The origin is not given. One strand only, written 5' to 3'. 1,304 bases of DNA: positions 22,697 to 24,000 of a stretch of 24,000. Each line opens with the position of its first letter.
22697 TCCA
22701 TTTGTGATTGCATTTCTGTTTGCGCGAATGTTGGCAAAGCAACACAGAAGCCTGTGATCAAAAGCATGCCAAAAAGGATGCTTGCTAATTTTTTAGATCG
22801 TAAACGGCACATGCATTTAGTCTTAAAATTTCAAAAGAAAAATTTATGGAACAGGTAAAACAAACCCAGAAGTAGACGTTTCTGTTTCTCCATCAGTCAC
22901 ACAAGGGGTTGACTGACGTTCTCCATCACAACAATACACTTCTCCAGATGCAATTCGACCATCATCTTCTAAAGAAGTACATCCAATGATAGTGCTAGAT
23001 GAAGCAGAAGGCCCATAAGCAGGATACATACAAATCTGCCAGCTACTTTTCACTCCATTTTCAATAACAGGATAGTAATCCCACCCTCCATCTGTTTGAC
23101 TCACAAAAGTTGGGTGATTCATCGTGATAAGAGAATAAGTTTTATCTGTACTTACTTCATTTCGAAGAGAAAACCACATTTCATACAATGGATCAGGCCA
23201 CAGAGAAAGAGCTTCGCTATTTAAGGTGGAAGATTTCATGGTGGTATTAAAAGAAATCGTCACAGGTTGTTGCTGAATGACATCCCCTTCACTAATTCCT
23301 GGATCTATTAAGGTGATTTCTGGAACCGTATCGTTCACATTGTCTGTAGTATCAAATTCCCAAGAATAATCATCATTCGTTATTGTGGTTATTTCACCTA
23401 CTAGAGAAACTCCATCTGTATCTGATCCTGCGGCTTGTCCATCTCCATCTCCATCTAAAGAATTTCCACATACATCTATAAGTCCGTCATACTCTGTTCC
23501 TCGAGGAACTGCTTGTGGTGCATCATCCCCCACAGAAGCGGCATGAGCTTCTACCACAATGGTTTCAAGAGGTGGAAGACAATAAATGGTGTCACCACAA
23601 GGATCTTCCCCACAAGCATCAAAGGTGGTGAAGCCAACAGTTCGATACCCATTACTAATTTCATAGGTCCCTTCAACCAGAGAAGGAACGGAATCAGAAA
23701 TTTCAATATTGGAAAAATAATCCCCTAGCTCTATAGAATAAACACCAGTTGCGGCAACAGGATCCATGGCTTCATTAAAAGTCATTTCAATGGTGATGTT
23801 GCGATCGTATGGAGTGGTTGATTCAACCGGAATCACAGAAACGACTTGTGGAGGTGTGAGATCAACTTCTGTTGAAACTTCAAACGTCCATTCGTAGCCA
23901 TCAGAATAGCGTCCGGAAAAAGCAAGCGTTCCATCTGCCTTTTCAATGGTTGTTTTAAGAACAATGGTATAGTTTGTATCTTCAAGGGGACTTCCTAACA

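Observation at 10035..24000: Contiguous, terminator-free surface-protein block: Ig-like protein, 3400-aa pilin-anchored protein and three TSP3-repeat membrane proteins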

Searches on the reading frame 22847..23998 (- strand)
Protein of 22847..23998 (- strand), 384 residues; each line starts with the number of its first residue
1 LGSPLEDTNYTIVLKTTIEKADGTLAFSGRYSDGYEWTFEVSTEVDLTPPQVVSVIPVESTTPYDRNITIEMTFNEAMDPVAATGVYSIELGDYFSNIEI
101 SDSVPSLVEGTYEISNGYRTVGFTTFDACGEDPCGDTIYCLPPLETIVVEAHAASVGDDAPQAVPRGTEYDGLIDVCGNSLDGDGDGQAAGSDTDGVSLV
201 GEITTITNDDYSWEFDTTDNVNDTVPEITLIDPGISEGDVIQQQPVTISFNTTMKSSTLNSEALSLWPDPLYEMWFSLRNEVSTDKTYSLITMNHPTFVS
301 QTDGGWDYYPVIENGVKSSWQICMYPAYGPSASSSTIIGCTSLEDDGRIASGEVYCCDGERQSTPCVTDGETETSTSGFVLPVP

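Call 5: search_protein_families(library=pfam, proteins=[window:22847-23998:-], max_evalue=0.01)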
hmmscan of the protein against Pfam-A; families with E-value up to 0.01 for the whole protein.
window:22847-23998:- (384 aa): 1 family
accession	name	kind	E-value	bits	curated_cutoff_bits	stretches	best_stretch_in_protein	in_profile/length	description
PF13205.12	Big_5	-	3e-10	41.2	23.6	1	47-123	2-67/105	Bacterial Ig-like domain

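Call 8: search_protein_families(library=ncbifam, proteins=[window:22847-23998:-], max_evalue=0.01)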
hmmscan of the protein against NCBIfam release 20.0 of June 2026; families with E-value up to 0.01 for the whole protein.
window:22847-23998:- (384 aa): 0 families
